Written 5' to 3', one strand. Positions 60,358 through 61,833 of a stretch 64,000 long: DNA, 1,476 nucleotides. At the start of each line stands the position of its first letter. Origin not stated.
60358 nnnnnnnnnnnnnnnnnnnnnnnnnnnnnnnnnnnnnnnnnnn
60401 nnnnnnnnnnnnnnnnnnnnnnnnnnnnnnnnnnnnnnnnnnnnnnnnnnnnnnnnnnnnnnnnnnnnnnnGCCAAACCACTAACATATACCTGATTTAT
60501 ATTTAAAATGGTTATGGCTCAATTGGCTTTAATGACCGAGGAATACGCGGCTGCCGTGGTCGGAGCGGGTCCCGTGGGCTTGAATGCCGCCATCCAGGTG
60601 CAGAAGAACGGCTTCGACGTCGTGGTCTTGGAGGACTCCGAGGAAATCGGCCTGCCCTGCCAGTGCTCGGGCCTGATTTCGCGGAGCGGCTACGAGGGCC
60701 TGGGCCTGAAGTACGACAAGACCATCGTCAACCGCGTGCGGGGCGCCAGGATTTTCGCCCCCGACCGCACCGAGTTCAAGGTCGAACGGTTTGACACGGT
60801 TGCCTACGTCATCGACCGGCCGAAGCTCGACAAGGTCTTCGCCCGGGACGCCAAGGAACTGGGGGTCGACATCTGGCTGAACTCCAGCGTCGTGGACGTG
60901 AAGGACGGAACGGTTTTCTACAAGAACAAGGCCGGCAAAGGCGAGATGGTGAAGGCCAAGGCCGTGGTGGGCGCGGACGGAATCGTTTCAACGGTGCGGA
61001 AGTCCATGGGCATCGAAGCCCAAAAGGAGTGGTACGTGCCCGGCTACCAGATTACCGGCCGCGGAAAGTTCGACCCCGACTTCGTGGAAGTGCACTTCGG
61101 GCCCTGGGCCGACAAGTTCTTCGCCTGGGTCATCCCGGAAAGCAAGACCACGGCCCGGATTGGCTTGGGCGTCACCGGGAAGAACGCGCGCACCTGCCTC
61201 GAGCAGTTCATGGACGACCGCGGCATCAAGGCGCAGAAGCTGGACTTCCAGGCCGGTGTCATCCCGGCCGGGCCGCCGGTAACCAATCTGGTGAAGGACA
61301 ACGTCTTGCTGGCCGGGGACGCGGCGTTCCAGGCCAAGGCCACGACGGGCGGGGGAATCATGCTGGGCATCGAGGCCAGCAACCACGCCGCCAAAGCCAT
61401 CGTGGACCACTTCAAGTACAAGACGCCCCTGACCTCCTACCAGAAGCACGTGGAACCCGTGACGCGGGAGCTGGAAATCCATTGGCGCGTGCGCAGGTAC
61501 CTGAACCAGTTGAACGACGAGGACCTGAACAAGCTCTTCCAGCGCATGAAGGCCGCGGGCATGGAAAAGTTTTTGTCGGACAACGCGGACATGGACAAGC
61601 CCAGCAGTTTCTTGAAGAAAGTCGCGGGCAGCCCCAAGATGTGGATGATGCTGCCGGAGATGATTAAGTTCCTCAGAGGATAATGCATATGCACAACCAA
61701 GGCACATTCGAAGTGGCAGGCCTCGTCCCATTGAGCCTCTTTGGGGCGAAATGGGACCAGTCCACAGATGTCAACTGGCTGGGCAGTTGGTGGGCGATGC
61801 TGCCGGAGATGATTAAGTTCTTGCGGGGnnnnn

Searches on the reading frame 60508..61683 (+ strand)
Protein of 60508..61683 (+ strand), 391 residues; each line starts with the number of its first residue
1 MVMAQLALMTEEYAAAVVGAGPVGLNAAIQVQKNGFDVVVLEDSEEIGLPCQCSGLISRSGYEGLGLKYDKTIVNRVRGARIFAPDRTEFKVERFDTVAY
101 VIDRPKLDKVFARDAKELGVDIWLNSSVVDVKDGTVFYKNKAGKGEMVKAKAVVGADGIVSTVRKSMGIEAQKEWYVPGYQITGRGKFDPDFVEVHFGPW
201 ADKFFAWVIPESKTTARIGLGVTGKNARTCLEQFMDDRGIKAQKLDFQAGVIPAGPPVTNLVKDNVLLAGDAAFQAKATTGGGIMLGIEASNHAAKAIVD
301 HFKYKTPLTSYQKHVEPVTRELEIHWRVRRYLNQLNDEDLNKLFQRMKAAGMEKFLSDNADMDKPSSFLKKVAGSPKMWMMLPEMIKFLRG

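Call 8: search_protein_families(library=ncbifam, proteins=[window:60508-61683:+], max_evalue=1e-8)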
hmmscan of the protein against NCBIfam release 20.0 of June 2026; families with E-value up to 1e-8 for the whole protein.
window:60508-61683:+ (391 aa): 26 families (the best 25 are shown)
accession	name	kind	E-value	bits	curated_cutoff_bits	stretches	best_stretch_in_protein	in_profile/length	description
TIGR02032.1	GG-red-SF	subfamily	6.8e-60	203.3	158.8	1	17-298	5-297/297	geranylgeranyl reductase family protein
NF041160.1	DGGPL_Thplmales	equivalog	1.2e-29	103.5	780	1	12-347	3-364/396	digeranylgeranylglycerophospholipid reductase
NF041080.1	DGGGPL_reductase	equivalog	4.5e-29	101.6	580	2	13-167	2-163/447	digeranylgeranylglycerophospholipid reductase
TIGR02023.1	BchP-ChlP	subfamily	6.7e-27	94.5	343.3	1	14-315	2-317/388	geranylgeranyl diphosphate reductase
NF033145.1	rif_monoox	equivalog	3e-15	56.1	800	1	16-170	4-163/472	rifampin monooxygenase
NF004829.0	PRK06183.1-3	subfamily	1.7e-14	53.5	390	0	99-172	106-186/520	bifunctional 3-(3-hydroxy-phenyl)propionate/3-hydroxycinnamic acid hydroxylase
NF005313.0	PRK06847.1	subfamily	2e-14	53.3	372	0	68-174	71-177/375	hypothetical protein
NF004780.0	PRK06126.1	subfamily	1.8e-13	49.7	445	0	10-53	6-49/552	hypothetical protein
NF005303.0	PRK06834.1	subfamily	8.1e-13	47.7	625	1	12-171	3-166/488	hypothetical protein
TIGR01988.1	Ubi-OHases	subfamily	1.9e-12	46.7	224.65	1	16-176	3-180/387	ubiquinone biosynthesis hydroxylase, UbiH/UbiF/VisC/COQ6 family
NF000343.1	rif_mono_Iri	exception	2.7e-12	46.4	950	1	16-168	5-162/479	rifampin monooxygenase Iri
NF005243.0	PRK06753.1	equivalog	7.4e-12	44.8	365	0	16-175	4-166/374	hypothetical protein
NF045655.1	MkRedMenJ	equivalog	7.7e-12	44.8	700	1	11-300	3-317/406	menaquinone reductase MenJ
NF005720.0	PRK07538.1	subfamily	1.1e-11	44.3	400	0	97-167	96-173/418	hypothetical protein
NF033623.1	urate_HpxO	equivalog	2.5e-11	43.1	500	0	93-176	90-171/381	FAD-dependent urate hydroxylase HpxO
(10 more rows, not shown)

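Call 29: list_cluster_members(proteins=[window:60508-61683:+, window:46654-47709:-, window:56157-57023:-, window:25223-26197:-, window:24114-24665:-, window:24666-25220:-, window:26184-26903:-, window:28504-29787:-, window:7247-9097:+, window:29878-31380:+])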
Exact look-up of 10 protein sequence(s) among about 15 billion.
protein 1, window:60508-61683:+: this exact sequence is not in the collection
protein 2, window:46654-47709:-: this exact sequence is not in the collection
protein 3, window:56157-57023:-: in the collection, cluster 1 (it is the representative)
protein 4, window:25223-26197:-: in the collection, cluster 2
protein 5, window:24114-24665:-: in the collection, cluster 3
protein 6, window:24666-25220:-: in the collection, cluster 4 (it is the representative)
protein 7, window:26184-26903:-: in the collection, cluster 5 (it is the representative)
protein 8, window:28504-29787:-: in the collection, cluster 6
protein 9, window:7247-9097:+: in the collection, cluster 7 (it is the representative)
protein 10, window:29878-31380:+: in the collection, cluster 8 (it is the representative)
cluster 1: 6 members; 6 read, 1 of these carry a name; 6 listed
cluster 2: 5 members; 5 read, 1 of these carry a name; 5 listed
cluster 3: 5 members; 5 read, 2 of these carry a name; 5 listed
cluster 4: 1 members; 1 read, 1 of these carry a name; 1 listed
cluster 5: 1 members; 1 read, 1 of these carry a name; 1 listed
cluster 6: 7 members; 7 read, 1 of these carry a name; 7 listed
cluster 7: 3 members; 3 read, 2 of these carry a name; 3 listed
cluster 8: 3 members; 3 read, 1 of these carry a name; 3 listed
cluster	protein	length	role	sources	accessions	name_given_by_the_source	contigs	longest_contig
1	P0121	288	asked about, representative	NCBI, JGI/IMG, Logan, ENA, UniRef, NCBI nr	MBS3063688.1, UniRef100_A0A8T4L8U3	MAG: hypothetical protein J4203_07535 [Candidatus Diapherotrites archaeon] | KaiC domain-containing protein n=1 Tax=Candidatus Iainarchaeum sp. TaxID=3101447 ... | hypothetical protein [Candidatus Diapherotrites archaeon]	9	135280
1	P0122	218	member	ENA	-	-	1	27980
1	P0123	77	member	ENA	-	-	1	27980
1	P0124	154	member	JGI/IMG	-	-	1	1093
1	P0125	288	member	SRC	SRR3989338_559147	-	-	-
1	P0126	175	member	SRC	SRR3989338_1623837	-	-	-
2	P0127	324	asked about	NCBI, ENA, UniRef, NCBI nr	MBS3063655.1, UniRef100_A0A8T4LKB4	MAG: GHMP kinase [Candidatus Diapherotrites archaeon] | GHMP kinase n=1 Tax=Candidatus Iainarchaeum sp. TaxID=3101447 RepID=A0A8T4LKB4_9ARCH | GHMP kinase [Candidatus Diapherotrites archaeon]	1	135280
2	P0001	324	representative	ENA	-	-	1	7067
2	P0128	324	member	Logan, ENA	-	-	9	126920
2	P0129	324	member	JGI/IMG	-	-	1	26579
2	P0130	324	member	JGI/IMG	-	-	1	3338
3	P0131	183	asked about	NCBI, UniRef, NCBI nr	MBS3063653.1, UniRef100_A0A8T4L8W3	MAG: HAD family hydrolase [Candidatus Diapherotrites archaeon] | D,D-heptose 1,7-bisphosphate phosphatase n=1 Tax=Candidatus Iainarchaeum sp. ... | HAD family hydrolase [Candidatus Diapherotrites archaeon]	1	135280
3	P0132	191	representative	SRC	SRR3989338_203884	-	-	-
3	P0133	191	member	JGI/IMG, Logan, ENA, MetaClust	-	\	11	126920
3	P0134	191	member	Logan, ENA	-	-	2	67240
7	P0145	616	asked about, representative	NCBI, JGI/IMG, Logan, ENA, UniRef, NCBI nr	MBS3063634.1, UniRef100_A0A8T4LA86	MAG: DUF2079 domain-containing protein [Candidatus Diapherotrites archaeon] | DUF2079 domain-containing protein n=2 Tax=Candidatus Iainarchaeum sp. TaxID=3101447 ... | DUF2079 domain-containing protein [Candidatus Diapherotrites archaeon]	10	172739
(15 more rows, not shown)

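Call 55: find_homologous_proteins(query=window:60508-61683:+, max_evalue=1e-20)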
Query window:60508-61683:+ (391 aa): 132 proteins with E <= 1e-20 among 8000 candidates; the best 120 are listed.
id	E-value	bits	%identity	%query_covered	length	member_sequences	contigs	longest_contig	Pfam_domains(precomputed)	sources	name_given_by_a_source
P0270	7.0e-257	869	100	98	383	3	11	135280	PF01266.31,PF22578.3,PF13450.13,PF00890.31,PF07992.21,PF00070.34,PF13738.13,PF03486.21,PF05834.19,PF01494.26,PF12831.14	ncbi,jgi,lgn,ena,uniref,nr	ncbi:MAG TPA: NAD(P)/FAD-dependent oxidoreductase [Candidatus Diapherotrites archaeon]|uniref:NAD(P)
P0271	1.3e-220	750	84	98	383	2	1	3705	PF01266.31,PF22578.3,PF07992.21,PF05834.19,PF01494.26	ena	-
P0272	1.4e-115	404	49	96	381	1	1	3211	PF01266.31,PF22578.3,PF05834.19,PF01494.26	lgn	-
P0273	6.0e-113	396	47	97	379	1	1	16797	PF01266.31,PF13450.13,PF05834.19,PF01494.26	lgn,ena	-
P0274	8.9e-112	392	48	96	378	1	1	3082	PF01266.31,PF03486.21,PF05834.19,PF01494.26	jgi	jgi:geranylgeranyl reductase family protein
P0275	2.8e-110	387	47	95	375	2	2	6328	PF01266.31,PF22578.3,PF13450.13,PF03486.21,PF01494.26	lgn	-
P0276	4.6e-109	383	46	96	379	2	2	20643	PF01266.31,PF22578.3,PF07992.21,PF13738.13,PF03486.21,PF05834.19,PF01494.26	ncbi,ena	-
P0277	1.0e-108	382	47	95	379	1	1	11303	PF01266.31,PF13450.13,PF07992.21,PF13738.13,PF03486.21,PF05834.19,PF01494.26,PF12831.14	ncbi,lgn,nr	ncbi:MAG: NAD(P)/FAD-dependent oxidoreductase [archaeon]|nr:NAD(P)/FAD-dependent oxidoreductase [arc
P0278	6.4e-108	379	47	96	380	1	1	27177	PF01266.31,PF13450.13,PF07992.21,PF03486.21,PF05834.19,PF01494.26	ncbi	-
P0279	7.0e-108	379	45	96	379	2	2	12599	PF01266.31,PF05834.19,PF01494.26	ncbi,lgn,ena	ncbi:MAG: NAD(P)/FAD-dependent oxidoreductase [archaeon]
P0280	1.0e-107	378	46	97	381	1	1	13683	PF01266.31,PF07992.21,PF03486.21,PF01494.26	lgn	-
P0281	1.6e-107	378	46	97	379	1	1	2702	PF01266.31,PF22578.3,PF07992.21,PF03486.21,PF05834.19,PF01494.26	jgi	-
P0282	5.7e-107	376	44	96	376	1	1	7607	PF01266.31,PF13450.13,PF07992.21,PF01494.26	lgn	-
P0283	6.0e-107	376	44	97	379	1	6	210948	PF01266.31,PF13450.13,PF07992.21,PF03486.21,PF05834.19,PF01494.26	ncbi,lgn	-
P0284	9.7e-107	375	46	96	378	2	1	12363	PF01266.31,PF07992.21,PF05834.19,PF01494.26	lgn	-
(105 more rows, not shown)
